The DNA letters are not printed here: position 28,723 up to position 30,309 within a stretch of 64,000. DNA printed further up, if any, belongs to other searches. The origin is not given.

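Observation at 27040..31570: Low-GC three-gene island: coiled-coil anchor + PDZ-less trypsin protease + double zinc-finger membrane protein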

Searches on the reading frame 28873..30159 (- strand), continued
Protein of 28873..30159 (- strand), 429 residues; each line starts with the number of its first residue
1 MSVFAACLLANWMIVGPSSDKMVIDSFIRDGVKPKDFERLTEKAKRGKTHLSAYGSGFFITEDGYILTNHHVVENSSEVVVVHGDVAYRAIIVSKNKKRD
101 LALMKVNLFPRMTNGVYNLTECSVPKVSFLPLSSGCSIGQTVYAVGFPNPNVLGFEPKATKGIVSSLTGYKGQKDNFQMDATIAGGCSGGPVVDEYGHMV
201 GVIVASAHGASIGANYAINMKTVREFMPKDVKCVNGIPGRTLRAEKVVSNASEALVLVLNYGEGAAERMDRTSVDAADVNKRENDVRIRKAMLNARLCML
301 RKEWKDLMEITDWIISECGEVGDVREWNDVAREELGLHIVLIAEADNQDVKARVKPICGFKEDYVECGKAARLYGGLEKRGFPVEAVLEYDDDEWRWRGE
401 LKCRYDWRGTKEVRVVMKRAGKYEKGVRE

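Call 43: fold_search(model_id=the predicted structure, library=pdb)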
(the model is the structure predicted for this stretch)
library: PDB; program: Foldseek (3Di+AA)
matches with E <= 10: 847; with E <= 0.001: 165
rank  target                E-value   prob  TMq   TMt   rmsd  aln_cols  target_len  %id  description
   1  2qf0_B                1.3e-11  1.00  0.33  0.65   4.0       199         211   27  Structure of the delta PDZ truncation of the DegS protease (released 2007-12-11)
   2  2qf0_F                1.8e-11  1.00  0.32  0.65   3.4       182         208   28  Structure of the delta PDZ truncation of the DegS protease (released 2007-12-11)
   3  6ew9_B                2.6e-11  1.00  0.32  0.46  15.6       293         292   20  CRYSTAL STRUCTURE OF DEGS STRESS SENSOR PROTEASE IN COMPLEX WITH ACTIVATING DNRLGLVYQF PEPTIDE (released 2018-04-25)
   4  3lgv_C                3.2e-11  1.00  0.32  0.64   3.6       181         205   28  H198P mutant of the DegS-deltaPDZ protease (released 2010-08-25)
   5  3gdv_A                3.4e-11  1.00  0.32  0.45  15.4       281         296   22  Crystal structure of DegS H198P/D320A mutant modified by DFP and in complex with YQF peptide (released 2009-03-31)
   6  3lgv_B                3.8e-11  1.00  0.33  0.66   3.5       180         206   28  H198P mutant of the DegS-deltaPDZ protease (released 2010-08-25)
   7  2rce_H                4.5e-11  1.00  0.32  0.69   3.6       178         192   27  DFP modified DegS delta PDZ (released 2007-12-11)
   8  3lgi_A                4.8e-11  1.00  0.33  0.61   3.3       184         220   28  Structure of the protease domain of DegS (DegS-deltaPDZ) at 1.65 A (released 2010-08-25)
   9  2r3y_C                4.8e-11  1.00  0.31  0.47   4.3       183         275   28  Crystal structure of the DegS protease in complex with the YWF activating peptide (released 2007-11-27)
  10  2qf3_B                5.1e-11  1.00  0.32  0.66   3.5       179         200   29  Structure of the delta PDZ truncation of the DegS protease (released 2007-12-11)
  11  2rce_B                6.0e-11  1.00  0.31  0.61   4.4       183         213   26  DFP modified DegS delta PDZ (released 2007-12-11)
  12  3lgv_F                6.3e-11  1.00  0.33  0.66   5.8       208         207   25  H198P mutant of the DegS-deltaPDZ protease (released 2010-08-25)
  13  2qf0_C                6.7e-11  1.00  0.33  0.66   3.5       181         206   27  Structure of the delta PDZ truncation of the DegS protease (released 2007-12-11)
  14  3lgi_B                6.7e-11  1.00  0.34  0.62   5.6       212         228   24  Structure of the protease domain of DegS (DegS-deltaPDZ) at 1.65 A (released 2010-08-25)
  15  2rce_F                7.1e-11  1.00  0.32  0.64   3.5       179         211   28  DFP modified DegS delta PDZ (released 2007-12-11)
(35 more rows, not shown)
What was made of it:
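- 28870..30159 (-): Gene B: 429 aa, signal-like N-terminus, HtrA/DegS-like serine protease (residues 27-226; nt 29482-30081), then a helical plus all-beta C-terminal domain (residues 244-422; nt 28894-29430); no PDZ domain. Foldseek top hits are DegS delta-PDZ (call 43).
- B's closest solved structures are DegS (call 43).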

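Call 54: search_dna_similar(query=window:28873-30159:-, collection=phages, mode=protein, max_rows=15)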
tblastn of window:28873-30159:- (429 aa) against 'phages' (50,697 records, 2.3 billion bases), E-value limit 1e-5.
Records with a match: 8; places in all: 8; records where one place covers at least 80% of the query: 0.
Best place of each record, by identity: <60% 8.
By first word of the organism name: Acinetobacter 4; Bacteriophage 2; Aeropyrum 2.
By host as written in the record: - 6; Aeropyrum pernix 2.
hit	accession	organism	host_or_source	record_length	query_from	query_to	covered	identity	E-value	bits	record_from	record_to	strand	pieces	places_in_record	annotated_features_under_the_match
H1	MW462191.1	Bacteriophage sp.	freshwater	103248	31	233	47%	33.5%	2e-9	66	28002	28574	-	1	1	protease/chaperone protein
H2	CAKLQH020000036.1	Acinetobacter phage MD-2021a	not known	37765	39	242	48%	32.1%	5e-9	64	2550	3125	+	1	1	degS: periplasmic serine peptidase DegS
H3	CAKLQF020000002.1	Acinetobacter phage MD-2021a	not known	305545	39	242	48%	32.1%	5e-9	64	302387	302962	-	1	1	degS: periplasmic serine peptidase DegS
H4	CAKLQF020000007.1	Acinetobacter phage MD-2021a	not known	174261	45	218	41%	33.9%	6e-8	61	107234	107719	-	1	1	degQ: serine endoprotease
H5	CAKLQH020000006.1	Acinetobacter phage MD-2021a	not known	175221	45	218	41%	33.9%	6e-8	61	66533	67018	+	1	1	degQ: serine endoprotease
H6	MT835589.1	Bacteriophage sp.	human fecal samples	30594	52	222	40%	32.5%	1e-6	57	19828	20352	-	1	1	record has no annotation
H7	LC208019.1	Aeropyrum globular virus 1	Aeropyrum pernix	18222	52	227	41%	29.0%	3e-7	59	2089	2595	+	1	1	hypothetical protein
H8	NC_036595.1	Aeropyrum globular virus 1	Aeropyrum pernix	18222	52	227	41%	29.0%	3e-7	59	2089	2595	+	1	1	protease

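Call 57: search_protein_families(library=padloc, proteins=[L001:8802-10004:+, L001:11276-12844:+, L010:4204-5550:+, L010:5553-7457:+, L012:8157-8732:+, L012:8767-9996:+, L012:11014-12297:+, L008:5088-6626:+], max_evalue=0.01)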
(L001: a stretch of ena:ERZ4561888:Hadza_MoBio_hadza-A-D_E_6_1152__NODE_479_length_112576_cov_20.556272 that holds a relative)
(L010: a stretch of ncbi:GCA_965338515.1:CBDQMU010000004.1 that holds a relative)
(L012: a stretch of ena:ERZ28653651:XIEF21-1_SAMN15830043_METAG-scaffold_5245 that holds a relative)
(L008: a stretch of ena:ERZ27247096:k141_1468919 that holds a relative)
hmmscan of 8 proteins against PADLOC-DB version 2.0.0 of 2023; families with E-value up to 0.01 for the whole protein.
L001:8802-10004:+ (400 aa): 0 families

L001:11276-12844:+ (522 aa): 0 families

L010:4204-5550:+ (448 aa): 0 families

L010:5553-7457:+ (634 aa): 6 families
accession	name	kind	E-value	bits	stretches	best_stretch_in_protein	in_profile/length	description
PDLC02960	RT-Protease_XI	-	2.8e-30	103.8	2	279-441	348-503/506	single gene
PDLC02959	RT-Protease_XI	-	5.9e-28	96.1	1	280-441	346-507/510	single gene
PDLC04593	PDC-M35A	-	4.1e-16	57.4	2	277-421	14-180/216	-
PDLC03855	LmuA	-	5.5e-14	50.3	1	285-419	16-168/425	-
PDLC05022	PDC-S45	-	3.4e-05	20.9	0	267-320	19-80/293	-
PDLC02159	Avs1b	-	5.5e-05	18.7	1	284-369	18-111/1924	-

L012:8157-8732:+ (191 aa): 0 families

L012:8767-9996:+ (409 aa): 0 families

L012:11014-12297:+ (427 aa): 0 families

L008:5088-6626:+ (512 aa): 1 family
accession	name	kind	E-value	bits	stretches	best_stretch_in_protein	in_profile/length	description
PDLC03367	MTase_II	-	0.0012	15.3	1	1-35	124-158/633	Type II methyltransferase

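Call 73: search_protein_families(library=pfam, proteins=[L012:8157-8732:+], max_evalue=0.01)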
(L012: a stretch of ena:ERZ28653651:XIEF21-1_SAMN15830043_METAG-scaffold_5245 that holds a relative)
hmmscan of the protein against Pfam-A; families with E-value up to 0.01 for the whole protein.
L012:8157-8732:+ (191 aa): 0 families
